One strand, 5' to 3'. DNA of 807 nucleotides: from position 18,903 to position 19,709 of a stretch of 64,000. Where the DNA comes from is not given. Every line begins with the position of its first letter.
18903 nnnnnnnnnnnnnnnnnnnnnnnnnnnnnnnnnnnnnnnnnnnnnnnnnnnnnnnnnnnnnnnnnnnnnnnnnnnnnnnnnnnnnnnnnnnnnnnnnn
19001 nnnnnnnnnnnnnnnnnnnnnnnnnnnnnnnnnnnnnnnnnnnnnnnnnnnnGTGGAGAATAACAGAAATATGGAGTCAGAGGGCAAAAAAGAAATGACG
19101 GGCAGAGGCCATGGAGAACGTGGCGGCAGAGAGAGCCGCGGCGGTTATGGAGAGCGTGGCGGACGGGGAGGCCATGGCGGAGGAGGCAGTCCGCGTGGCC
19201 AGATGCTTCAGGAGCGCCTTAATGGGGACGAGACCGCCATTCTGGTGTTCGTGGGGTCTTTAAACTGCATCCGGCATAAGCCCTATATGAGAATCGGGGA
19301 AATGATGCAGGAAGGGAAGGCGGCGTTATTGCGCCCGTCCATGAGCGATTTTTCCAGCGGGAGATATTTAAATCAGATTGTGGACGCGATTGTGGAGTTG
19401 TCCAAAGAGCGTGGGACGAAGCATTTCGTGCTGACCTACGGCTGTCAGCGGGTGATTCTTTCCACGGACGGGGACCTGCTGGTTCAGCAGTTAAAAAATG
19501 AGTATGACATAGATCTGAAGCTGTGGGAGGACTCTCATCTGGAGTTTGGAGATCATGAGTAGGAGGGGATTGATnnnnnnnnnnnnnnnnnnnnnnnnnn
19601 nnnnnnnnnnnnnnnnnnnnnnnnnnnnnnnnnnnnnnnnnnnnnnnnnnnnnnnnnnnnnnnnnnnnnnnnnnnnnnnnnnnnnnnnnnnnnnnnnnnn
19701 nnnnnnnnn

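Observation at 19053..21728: Divergent nitrogenase-like three-gene cluster with an apparently split component 1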

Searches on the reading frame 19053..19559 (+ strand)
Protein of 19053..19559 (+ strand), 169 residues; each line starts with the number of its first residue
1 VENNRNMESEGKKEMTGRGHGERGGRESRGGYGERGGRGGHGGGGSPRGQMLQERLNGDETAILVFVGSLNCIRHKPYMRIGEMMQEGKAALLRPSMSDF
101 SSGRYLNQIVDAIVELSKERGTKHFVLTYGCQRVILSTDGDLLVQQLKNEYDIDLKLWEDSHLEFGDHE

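Call 5: search_protein_families(library=pfam, max_evalue=0.1, proteins=[window:19053-19559:+])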
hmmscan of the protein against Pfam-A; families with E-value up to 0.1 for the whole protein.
window:19053-19559:+ (169 aa): 0 families

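Call 6: search_protein_families(library=ncbifam, max_evalue=0.1, proteins=[window:19053-19559:+])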
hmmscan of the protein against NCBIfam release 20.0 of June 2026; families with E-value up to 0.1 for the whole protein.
window:19053-19559:+ (169 aa): 0 families

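Call 25: search_solved_structures(query=A1, max_evalue=10, show_alignments=3)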
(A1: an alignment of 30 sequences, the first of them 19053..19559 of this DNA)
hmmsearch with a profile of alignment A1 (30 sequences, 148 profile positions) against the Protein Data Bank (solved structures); distinct sequences matched with E-value up to 10: 3.
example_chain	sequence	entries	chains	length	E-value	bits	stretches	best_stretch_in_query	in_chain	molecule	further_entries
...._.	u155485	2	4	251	0.17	14.8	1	109-147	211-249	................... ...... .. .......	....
7kbq_A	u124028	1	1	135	0.44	13.4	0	95-132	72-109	DE NOVO DESIGNED OR689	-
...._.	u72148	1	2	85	1.3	11.9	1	77-106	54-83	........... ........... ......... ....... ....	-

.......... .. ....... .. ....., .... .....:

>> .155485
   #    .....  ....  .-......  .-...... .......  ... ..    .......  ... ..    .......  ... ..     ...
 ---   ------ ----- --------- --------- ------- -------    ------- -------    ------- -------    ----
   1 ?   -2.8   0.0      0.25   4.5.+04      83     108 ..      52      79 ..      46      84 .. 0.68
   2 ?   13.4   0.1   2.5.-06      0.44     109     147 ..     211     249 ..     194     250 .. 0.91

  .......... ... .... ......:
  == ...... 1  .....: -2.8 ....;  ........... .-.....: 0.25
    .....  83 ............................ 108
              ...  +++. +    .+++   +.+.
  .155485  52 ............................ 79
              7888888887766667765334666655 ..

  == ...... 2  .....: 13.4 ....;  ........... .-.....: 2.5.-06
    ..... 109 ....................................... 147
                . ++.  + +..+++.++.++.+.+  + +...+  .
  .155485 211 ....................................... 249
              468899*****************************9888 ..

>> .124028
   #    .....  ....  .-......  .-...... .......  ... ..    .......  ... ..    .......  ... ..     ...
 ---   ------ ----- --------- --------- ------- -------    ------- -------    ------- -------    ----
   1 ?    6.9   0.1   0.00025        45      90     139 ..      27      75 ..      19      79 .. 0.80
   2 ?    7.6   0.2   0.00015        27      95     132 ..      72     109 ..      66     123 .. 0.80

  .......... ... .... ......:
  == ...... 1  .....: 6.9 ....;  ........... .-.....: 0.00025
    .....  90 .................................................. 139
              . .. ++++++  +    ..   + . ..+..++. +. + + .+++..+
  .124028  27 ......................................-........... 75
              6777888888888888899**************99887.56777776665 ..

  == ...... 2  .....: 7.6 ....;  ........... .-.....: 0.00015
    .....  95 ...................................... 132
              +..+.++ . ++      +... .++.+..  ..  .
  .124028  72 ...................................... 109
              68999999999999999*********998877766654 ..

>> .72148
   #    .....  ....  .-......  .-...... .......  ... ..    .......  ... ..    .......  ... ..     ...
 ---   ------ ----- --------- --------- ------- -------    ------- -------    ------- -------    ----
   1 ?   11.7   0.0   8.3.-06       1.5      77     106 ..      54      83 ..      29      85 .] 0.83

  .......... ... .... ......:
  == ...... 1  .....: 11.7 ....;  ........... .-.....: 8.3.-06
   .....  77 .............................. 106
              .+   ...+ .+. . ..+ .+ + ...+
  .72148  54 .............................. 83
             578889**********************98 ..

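Call 55: predict_structure(alignment_id=A1)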
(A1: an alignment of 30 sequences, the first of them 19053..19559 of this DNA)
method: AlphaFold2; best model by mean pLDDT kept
length: 169 residues; sequences in the alignment: 30
mean_pLDDT: 75.2   pTM: 0.64
mean pLDDT of the five models: 75.2, 74.6, 74.4, 73.4, 72.9
residues with pLDDT >= 90: 65; 70-90: 41; 50-70: 27; < 50: 36
segments of 3 or more residues with pLDDT < 50: 1-4, 6-8, 14-25, 29-31, 33-37, 39-46
pLDDT, mean of each block of 10 residues (from residue 1): 46 47 48 47 51 79 92 85 93 90 92 97 93 72 96 93 58
secondary structure, 60 per line:
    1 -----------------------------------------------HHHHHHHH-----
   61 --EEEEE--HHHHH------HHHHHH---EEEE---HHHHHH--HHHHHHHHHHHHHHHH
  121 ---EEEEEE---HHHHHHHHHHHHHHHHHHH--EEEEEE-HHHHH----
elements in order: H48-55 E63-67 H70-74 H81-86 E90-93 H97-102 H105-120 E124-129 H133-151 E154-159 H161-165

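Call 59: fold_search(model_id=the predicted structure, library=pdb)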
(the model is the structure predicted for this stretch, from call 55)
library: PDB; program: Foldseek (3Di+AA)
matches with E <= 10: 1333; with E <= 0.001: 0
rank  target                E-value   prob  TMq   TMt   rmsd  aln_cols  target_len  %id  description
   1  3k0c_B                3.3e-03  0.99  0.42  0.18   5.0       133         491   14  Crystal structure of the phosphorylation-site double mutant S431A/T432E of the KaiC circadian clock protein (released 2010-03-31)
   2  3k0f_E                6.4e-03  0.99  0.42  0.17   4.8       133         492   14  Crystal structure of the phosphorylation-site double mutant T426A/T432A of the KaiC circadian clock protein (released 2010-03-31)
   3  4tlc_E                6.4e-03  0.97  0.38  0.30   6.2       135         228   16  Crystal structure of N-terminal C1 domain of KaiC (released 2015-07-01)
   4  3gdw_B                9.6e-03  0.97  0.35  0.41   4.3       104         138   10  Crystal structure of sigma-54 interaction domain protein from Enterococcus faecalis (released 2009-03-10)
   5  2xdq_A                1.0e-02  1.00  0.52  0.23   3.4       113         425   15  Dark Operative Protochlorophyllide Oxidoreductase (ChlN-ChlB)2 Complex (released 2010-06-16)
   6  3k0a_D                1.2e-02  0.94  0.39  0.17   5.8       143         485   15  Crystal structure of the phosphorylation-site mutant S431A of the KaiC circadian clock protein (released 2010-03-31)
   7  3k0a_B                1.3e-02  0.97  0.41  0.17   4.9       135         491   13  Crystal structure of the phosphorylation-site mutant S431A of the KaiC circadian clock protein (released 2010-03-31)
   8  4ijm_B                1.4e-02  0.97  0.42  0.18   5.0       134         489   15  Crystal structure of circadian clock protein KaiC A422V mutant (released 2013-02-13)
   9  3s1a_B                1.4e-02  0.96  0.41  0.17   5.7       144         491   14  Crystal structure of the phosphorylation-site double mutant S431E/T432E of the KaiC circadian clock protein (released 2011-09-21)
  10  7v3x_D                1.4e-02  0.94  0.38  0.17   5.4       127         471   16  Crystal Structure of Cyanobacterial Circadian Clock Protein KaiC (released 2022-04-27)
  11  3gdw_A                1.5e-02  0.98  0.38  0.46   3.9       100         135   12  Crystal structure of sigma-54 interaction domain protein from Enterococcus faecalis (released 2009-03-10)
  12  8zn6_H                3.0e-02  0.69  0.32  0.15   6.7       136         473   14  Crystal Structure of Designed Clock Protein KaiC (released 2025-04-16)
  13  7s65_A                3.4e-02  0.89  0.40  0.18   6.1       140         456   16  Compressed conformation of nighttime state KaiC (released 2021-09-22)
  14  9fmg_A                3.6e-02  0.99  0.49  0.20   4.1       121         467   16  Methylthio-alkane reductase complex (released 2025-09-17)
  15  5yz8_D                3.6e-02  0.75  0.32  0.27   6.3       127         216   11  Crystal Structure of N-terminal C1 domain of KaiC (released 2019-01-30)
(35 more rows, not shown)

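Call 69: search_protein_representatives(alignment_id=A1)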
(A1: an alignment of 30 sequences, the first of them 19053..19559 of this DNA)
Query: 30 sequences, 148 profile positions. Proteins with E-value up to 0.001 (for the whole library): 60; up to 1e-10: 37; up to 1e-30: 15. The best 60 are listed.
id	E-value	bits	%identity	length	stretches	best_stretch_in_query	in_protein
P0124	3.4e-67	241.0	-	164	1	11-148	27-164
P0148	6.0e-62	223.9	-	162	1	17-148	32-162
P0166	1.2e-53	197.0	-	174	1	10-148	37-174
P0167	1.9e-52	193.1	-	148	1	18-148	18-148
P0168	2.7e-45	169.9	-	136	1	37-144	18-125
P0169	2.8e-45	169.9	-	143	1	37-144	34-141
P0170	2.5e-44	166.8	-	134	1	20-148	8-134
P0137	5.3e-44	165.7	-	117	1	58-148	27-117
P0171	2.4e-42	160.4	-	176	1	10-148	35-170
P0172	1.8e-39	151.0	-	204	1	16-147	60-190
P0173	4.5e-39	149.7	-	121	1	39-145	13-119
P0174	4.1e-38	146.6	-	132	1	29-145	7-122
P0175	4.5e-37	143.2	-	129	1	36-143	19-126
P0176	2.8e-33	130.9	-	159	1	10-144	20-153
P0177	3.9e-33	130.5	-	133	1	36-142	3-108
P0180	3.6e-21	91.6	-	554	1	31-145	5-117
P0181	3.5e-20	88.4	-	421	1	34-142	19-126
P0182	5.2e-20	87.9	-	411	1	39-142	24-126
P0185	1.3e-18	83.4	-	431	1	32-136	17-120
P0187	5.2e-18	81.4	-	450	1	33-145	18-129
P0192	7.7e-14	67.8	-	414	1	36-146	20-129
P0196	7.2e-12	61.5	-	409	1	36-140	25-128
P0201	1.8e-10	56.9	-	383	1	31-135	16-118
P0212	1.1e-06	44.6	-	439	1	35-147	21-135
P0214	2.3e-06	43.6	-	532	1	39-142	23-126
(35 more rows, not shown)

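Call 70: search_protein_families(library=pfam, max_evalue=0.01, proteins=[P0180, P0181, P0182, P0185, P0187, P0192, P0196, P0201, P0212, P0214])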
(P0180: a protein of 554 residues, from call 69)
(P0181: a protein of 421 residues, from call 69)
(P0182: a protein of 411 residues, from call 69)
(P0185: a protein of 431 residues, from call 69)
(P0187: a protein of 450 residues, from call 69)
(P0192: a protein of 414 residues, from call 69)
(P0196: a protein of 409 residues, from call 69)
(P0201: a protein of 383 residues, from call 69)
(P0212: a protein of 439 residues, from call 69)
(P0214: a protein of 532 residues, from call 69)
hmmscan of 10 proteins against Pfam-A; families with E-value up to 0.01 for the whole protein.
P0180 (554 aa): 1 family
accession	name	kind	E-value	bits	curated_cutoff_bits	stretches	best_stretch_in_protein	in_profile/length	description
PF00148.24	Oxidored_nitro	-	1.3e-11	44.4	28.6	1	211-423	41-252/399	Nitrogenase component 1 type Oxidoreductase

P0181 (421 aa): 1 family
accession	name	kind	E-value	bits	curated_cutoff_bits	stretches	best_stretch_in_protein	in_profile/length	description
PF00148.24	Oxidored_nitro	-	2.7e-18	66.5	28.6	1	25-279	15-273/399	Nitrogenase component 1 type Oxidoreductase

P0182 (411 aa): 2 families
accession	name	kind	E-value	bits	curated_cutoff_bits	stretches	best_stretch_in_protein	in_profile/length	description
PF00148.24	Oxidored_nitro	-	2.9e-20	73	28.6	1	21-321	11-320/399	Nitrogenase component 1 type Oxidoreductase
PF24307.1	DUF7486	-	0.0086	16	27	0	158-197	97-136/154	Family of unknown function (DUF7486)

P0185 (431 aa): 1 family
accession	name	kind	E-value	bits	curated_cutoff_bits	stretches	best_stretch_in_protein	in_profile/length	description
PF00148.24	Oxidored_nitro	-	6.6e-24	85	28.6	1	15-268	5-263/399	Nitrogenase component 1 type Oxidoreductase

P0187 (450 aa): 1 family
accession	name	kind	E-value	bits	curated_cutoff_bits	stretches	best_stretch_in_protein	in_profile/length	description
PF00148.24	Oxidored_nitro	-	3.5e-24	85.9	28.6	1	26-313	16-310/399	Nitrogenase component 1 type Oxidoreductase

P0192 (414 aa): 1 family
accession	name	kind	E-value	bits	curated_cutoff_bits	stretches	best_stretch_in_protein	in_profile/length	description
PF00148.24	Oxidored_nitro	-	3.1e-16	59.7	28.6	1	51-278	43-273/399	Nitrogenase component 1 type Oxidoreductase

P0196 (409 aa): 1 family
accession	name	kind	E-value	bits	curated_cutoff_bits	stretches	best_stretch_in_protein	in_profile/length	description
PF00148.24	Oxidored_nitro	-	2e-17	63.6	28.6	1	35-310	21-306/399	Nitrogenase component 1 type Oxidoreductase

P0201 (383 aa): 1 family
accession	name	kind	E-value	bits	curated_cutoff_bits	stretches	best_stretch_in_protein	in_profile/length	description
PF00148.24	Oxidored_nitro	-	4.6e-19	69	28.6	1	58-314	50-307/399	Nitrogenase component 1 type Oxidoreductase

P0212 (439 aa): 1 family
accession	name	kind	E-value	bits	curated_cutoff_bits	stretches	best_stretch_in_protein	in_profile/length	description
PF00148.24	Oxidored_nitro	-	5.5e-13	49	28.6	1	19-316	8-304/399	Nitrogenase component 1 type Oxidoreductase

P0214 (532 aa): 1 family
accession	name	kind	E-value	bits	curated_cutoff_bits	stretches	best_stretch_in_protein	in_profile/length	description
PF00148.24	Oxidored_nitro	-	7.5e-16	58.4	28.6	1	170-417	4-255/399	Nitrogenase component 1 type Oxidoreductase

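Call 72: find_encoding_contigs(protein=P0180, flank=6000, max_places=3)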
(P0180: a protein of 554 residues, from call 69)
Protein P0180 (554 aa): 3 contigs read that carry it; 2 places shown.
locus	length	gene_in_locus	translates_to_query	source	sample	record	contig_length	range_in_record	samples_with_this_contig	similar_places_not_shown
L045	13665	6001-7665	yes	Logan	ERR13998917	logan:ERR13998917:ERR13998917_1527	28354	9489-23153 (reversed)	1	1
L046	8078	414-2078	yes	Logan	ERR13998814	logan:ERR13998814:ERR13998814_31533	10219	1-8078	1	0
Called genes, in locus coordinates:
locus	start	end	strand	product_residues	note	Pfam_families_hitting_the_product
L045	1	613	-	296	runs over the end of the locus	PF00126:HTH_1, PF03466:LysR_substrate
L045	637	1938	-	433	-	PF04734:Ceramidase_alk (weak)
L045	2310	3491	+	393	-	PF00083:Sugar_tr, PF07690:MFS_1, PF12832:MFS_1_like (faint), PF13347:MFS_2 (faint), PF07690:MFS_1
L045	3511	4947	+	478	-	PF00370:FGGY_N, PF02782:FGGY_C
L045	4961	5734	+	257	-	PF00106:adh_short, PF08659:KR, PF13561:adh_short_C2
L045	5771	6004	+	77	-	-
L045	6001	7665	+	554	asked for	PF00148:Oxidored_nitro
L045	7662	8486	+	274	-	PF00142:Fer4_NifH, PF01656:CbiA, PF02374:ArsA_ATPase (weak), PF10609:ParA (weak), PF13614:AAA_31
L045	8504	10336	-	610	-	PF00664:ABC_membrane, PF00005:ABC_tran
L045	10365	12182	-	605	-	PF00664:ABC_membrane, PF00005:ABC_tran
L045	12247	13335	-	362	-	PF08240:ADH_N, PF00107:ADH_zinc_N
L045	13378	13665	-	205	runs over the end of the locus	PF00596:Aldolase_II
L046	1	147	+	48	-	?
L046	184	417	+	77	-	-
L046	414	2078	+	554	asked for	PF00148:Oxidored_nitro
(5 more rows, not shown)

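Call 73: find_encoding_contigs(protein=P0185, flank=6000, max_places=3)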
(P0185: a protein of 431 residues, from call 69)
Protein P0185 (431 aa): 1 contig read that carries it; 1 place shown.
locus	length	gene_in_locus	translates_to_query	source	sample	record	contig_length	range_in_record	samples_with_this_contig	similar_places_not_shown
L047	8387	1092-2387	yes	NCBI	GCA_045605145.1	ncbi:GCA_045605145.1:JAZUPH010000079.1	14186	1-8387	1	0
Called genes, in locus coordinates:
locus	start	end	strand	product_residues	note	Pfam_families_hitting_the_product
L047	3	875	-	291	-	?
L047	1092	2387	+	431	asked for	PF00148:Oxidored_nitro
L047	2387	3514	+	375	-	PF00148:Oxidored_nitro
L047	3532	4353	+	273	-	PF00142:Fer4_NifH, PF01656:CbiA, PF02374:ArsA_ATPase (weak), PF10609:ParA (weak), PF13614:AAA_31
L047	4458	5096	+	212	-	PF02588:YitT_membrane, PF19700:DUF6198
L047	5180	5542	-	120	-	PF01325:Fe_dep_repress, PF01047:MarR (faint), PF12802:MarR_2 (weak), PF13412:HTH_24 (weak), PF02742:Fe_dep_repr_C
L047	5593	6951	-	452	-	PF05167:DUF711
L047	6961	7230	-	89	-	PF01842:ACT, PF13740:ACT_6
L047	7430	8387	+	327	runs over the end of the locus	PF16902:FokI_D3 (faint), PF13280:WYL, PF25583:WCX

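Call 83: find_encoding_contigs(protein=P0187, flank=5000, max_places=2)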
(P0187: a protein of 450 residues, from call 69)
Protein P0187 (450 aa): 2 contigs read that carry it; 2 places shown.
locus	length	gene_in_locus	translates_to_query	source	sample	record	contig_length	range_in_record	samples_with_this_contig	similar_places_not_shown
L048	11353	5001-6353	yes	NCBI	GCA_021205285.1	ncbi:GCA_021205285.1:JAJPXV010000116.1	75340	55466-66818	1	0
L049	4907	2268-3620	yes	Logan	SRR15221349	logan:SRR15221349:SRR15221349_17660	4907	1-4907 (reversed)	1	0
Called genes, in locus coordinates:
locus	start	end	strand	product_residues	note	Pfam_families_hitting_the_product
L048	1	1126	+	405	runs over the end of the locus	PF00483:NTP_transferase, PF25084:LbH_EIF2B, PF24894:Hexapep_GlmU, PF25087:GMPPB_C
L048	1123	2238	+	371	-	PF00483:NTP_transferase, PF25084:LbH_EIF2B, PF25247:LbH_GLGC (faint), PF24894:Hexapep_GlmU, PF25087:GMPPB_C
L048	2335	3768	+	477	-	PF08323:Glyco_transf_5, PF13439:Glyco_transf_4 (faint), PF00534:Glycos_transf_1, PF13692:Glyco_trans_1_4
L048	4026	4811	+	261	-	PF00106:adh_short, PF08659:KR, PF13561:adh_short_C2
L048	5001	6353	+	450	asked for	PF00148:Oxidored_nitro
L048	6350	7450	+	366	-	PF00148:Oxidored_nitro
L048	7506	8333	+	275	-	PF00142:Fer4_NifH, PF01656:CbiA, PF02374:ArsA_ATPase (weak), PF10609:ParA (weak), PF13614:AAA_31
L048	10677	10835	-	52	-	-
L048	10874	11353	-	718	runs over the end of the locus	PF01926:MMR_HSR1, PF02421:FeoB_N, PF17910:FeoB_Cyto, PF07670:Gate, PF07664:FeoB_C, PF07670:Gate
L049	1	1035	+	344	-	?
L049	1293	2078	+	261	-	PF00106:adh_short, PF08659:KR, PF13561:adh_short_C2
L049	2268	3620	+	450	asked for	PF00148:Oxidored_nitro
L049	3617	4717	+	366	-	PF00148:Oxidored_nitro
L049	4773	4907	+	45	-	?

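Call 84: find_encoding_contigs(protein=P0182, flank=5000, max_places=2)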
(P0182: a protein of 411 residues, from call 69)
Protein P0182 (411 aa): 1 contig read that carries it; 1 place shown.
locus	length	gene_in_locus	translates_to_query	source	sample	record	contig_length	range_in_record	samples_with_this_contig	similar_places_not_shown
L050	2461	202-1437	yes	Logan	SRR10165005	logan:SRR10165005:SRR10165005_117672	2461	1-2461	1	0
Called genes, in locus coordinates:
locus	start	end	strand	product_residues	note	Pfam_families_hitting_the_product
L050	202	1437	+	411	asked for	PF00148:Oxidored_nitro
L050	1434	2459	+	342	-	?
